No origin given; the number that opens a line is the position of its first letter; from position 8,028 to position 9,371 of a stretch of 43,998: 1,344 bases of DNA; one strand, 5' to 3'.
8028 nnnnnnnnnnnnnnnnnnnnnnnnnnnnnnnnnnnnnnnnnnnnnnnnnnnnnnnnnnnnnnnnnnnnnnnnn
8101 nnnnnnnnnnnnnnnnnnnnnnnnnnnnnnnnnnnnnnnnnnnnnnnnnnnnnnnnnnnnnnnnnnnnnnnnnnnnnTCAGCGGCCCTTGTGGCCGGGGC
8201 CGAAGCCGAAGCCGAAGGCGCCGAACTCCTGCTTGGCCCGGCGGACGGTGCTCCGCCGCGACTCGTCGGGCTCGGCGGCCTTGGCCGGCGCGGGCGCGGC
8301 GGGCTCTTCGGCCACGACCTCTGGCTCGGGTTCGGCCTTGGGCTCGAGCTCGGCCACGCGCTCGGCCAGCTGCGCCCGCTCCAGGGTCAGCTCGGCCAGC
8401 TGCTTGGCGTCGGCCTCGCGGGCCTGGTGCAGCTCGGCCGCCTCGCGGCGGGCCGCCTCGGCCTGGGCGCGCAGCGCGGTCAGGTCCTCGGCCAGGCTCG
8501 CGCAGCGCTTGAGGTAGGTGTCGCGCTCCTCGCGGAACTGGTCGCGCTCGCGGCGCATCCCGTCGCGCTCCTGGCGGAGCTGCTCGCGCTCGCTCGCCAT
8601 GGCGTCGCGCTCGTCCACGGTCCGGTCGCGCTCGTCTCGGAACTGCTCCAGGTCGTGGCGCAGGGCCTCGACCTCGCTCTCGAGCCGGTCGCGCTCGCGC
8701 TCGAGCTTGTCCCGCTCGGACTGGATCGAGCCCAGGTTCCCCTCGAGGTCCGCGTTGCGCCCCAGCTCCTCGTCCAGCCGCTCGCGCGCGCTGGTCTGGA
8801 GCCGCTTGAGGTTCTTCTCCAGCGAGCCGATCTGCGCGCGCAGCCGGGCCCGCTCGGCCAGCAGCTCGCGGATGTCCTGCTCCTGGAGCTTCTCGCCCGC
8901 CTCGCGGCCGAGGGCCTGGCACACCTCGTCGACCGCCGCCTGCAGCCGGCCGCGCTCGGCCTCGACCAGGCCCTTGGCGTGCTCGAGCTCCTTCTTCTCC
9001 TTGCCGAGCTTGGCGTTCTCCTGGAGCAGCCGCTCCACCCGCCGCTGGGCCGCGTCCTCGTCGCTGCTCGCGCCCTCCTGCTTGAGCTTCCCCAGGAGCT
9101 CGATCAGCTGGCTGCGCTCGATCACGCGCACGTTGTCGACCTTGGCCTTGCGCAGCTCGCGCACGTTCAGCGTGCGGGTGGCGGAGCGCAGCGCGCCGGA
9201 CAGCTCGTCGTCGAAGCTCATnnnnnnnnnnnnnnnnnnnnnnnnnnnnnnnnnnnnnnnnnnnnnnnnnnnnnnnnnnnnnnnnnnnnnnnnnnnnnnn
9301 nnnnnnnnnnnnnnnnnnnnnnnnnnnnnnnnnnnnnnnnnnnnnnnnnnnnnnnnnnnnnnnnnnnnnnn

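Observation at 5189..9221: Four-gene operon: two coiled-coil/repeat proteins, a MamK-like actin-family ATPase, and a serine recombinase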

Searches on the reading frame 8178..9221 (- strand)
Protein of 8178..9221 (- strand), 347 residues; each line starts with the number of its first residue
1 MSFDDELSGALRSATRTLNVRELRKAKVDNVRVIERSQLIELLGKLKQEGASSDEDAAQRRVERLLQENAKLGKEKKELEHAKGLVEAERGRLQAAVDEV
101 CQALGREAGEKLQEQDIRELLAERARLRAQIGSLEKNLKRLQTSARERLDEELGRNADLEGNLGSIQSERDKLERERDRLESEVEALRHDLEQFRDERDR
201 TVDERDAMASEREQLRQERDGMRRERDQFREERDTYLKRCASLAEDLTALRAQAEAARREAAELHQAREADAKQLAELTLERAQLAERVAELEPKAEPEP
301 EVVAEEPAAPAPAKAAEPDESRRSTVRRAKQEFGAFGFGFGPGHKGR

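Call 3: search_protein_families(library=pfam, proteins=[window:8178-9221:-], max_evalue=0.1)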
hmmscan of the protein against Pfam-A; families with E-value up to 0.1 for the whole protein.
window:8178-9221:- (347 aa): 11 families
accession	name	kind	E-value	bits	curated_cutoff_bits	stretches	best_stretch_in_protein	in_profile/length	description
PF17675.6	APG6_N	-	5e-07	30.7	45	1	220-296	12-90/132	Apg6 coiled-coil region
PF10146.14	zf-C4H2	-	0.00066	20.7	34.5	1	163-314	2-157/240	Zinc finger-containing protein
PF14362.11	DUF4407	-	0.00089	19.1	31.3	1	103-222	131-242/297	Domain of unknown function (DUF4407)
PF14662.11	KASH_CCD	-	0.0015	19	43.3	1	124-243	38-159/191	Coiled-coil region of CCDC155 or KASH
PF24319.2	DUF7491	-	0.004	17.8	30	1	150-234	3-87/90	Coiled-coil region of unknown function (DUF7491)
PF16515.11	HIP1_clath_bdg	-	0.01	16.7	28.8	1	153-203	5-55/99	Clathrin-binding domain of Huntingtin-interacting protein 1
PF23404.1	FAZ1_C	-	0.015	15.8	27.6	1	167-200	1-34/35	FAZ1, C-terminal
PF02183.23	HALZ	-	0.03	14.9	28.1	1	165-191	16-42/43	Homeobox associated leucine zipper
PF06156.18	YabA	-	0.034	15.2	30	0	172-224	5-53/103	Initiation control protein YabA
PF03131.22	bZIP_Maf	-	0.05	14.6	22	1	196-243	44-91/92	bZIP Maf transcription factor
PF25450.1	Rab11-FIP3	-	0.055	14.2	31.9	0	122-234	7-124/125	Rab11-FIP3-like domain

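Call 4: search_protein_families(library=ncbifam, proteins=[window:8178-9221:-], max_evalue=0.1)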
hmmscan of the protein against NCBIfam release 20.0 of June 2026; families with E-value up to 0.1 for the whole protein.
window:8178-9221:- (347 aa): 10 families
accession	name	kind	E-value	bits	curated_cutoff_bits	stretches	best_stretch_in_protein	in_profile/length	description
TIGR02169.1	SMC_prok_A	equivalog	2.4e-08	32.2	729.4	1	50-293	235-476/1165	chromosome segregation protein SMC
TIGR02168.1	SMC_prok_B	equivalog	1.8e-07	29.3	567.35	1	52-332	706-982/1181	chromosome segregation protein SMC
NF045487.1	ASRP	equivalog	4.1e-06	25.7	300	2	54-193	311-464/593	archaea-specific SMC-related protein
NF047408.1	SA0632_fam_LP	equivalog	2.2e-05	24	70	1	167-206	21-60/68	SA0632 family lipoprotein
TIGR04523.1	Mplasa_alph_rch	subfamily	5e-05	21.4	270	1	114-295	369-546/745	helix-rich protein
NF041035.1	Rad50_Halo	equivalog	0.00041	18.9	1000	1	154-330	251-428/883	DNA double-strand break repair ATPase Rad50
NF033930.1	pneumo_PspA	exception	0.00063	18.6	850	1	37-319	125-381/659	pneumococcal surface protein A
NF002572.0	PRK02224.1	equivalog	0.00095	17.5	1087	1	154-315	251-412/888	DNA double-strand break repair ATPase Rad50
TIGR04211.1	SH3_and_anchor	equivalog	0.0011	18.7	65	1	114-200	79-164/198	TIGR04211 family SH3 domain-containing protein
NF040738.1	nickel_Mua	equivalog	0.0096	16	75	1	222-291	23-90/185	nickel-binding protein Mua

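Call 76: search_protein_families(library=padloc, proteins=[window:8178-9221:-], max_evalue=0.001)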
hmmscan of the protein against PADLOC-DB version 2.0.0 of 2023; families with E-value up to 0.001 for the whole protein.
window:8178-9221:- (347 aa): 1 family
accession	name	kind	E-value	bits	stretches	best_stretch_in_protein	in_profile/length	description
PDLC00551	JetC2|JetC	-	8.1e-05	18.6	1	102-293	728-922/1365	DUF3584 domain; MukB-like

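Call 77: search_protein_families(library=phrogs, proteins=[window:8178-9221:-], max_evalue=0.001)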
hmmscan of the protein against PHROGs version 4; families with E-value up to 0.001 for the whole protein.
window:8178-9221:- (347 aa): 0 families

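Call 99: predict_structure(alignment_id=A3)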
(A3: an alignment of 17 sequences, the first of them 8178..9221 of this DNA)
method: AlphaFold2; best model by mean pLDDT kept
length: 347 residues; sequences in the alignment: 17
mean_pLDDT: 78.4   pTM: 0.36
mean pLDDT of the five models: 78.4, 78.0, 77.8, 77.7, 76.8
residues with pLDDT >= 90: 173; 70-90: 62; 50-70: 47; < 50: 65
segments of 3 or more residues with pLDDT < 50: 48-54, 288-317, 319-337
pLDDT, mean of each block of 10 residues (from residue 1): 53 63 74 69 57 57 83 88 91 91 91 92 96 98 98 98 98 98 98 98 98 98 98 97 95 92 85 74 51 39 39 40 42 47 49
secondary structure, 60 per line:
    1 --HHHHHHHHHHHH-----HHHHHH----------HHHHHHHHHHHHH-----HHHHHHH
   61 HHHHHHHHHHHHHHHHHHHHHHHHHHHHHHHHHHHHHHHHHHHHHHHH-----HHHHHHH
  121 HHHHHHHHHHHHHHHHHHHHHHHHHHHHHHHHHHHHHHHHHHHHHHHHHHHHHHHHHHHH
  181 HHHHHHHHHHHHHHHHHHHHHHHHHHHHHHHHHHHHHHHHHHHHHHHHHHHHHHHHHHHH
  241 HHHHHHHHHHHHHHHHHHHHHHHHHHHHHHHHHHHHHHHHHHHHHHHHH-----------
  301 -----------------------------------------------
elements in order: H3-14 H20-25 H36-48 H54-108 H114-289

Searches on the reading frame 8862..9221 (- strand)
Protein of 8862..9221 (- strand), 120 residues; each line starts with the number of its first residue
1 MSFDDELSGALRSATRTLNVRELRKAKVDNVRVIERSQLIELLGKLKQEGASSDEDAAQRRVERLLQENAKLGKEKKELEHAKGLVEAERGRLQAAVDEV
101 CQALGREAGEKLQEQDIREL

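Call 84: find_homologous_proteins(query=window:8862-9221:-, max_evalue=0.001)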
Query window:8862-9221:- (120 aa): 1 proteins with E <= 0.001 among 69 candidates.
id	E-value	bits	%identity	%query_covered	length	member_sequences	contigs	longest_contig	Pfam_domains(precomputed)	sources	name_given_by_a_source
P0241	5.3e-19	86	56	72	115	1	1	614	-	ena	-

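Call 90: search_protein_representatives(protein=window:8862-9221:-)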
Query: 120 residues. Proteins with E-value up to 0.001 (for the whole library): 22; up to 1e-10: 11; up to 1e-30: 1. The best 22 are listed.
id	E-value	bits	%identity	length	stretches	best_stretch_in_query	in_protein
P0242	5.6e-40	152.1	73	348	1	1-120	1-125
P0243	1.0e-26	109.5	51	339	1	1-119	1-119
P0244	7.6e-26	106.7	46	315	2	1-118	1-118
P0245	1.3e-22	96.4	52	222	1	1-120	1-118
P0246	6.0e-20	87.8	45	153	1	1-120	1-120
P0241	1.7e-19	86.3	55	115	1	2-87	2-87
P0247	2.6e-17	79.3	46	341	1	6-118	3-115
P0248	9.0e-17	77.6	45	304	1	1-119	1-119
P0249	1.9e-16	76.6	45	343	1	2-118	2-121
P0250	5.9e-16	75.0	43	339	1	11-118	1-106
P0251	4.3e-15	72.2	42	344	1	7-119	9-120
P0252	1.7e-10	57.5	41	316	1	5-119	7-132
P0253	3.8e-09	53.1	42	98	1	3-100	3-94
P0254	4.0e-09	53.0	49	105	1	4-78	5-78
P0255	4.5e-08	49.7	40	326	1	6-119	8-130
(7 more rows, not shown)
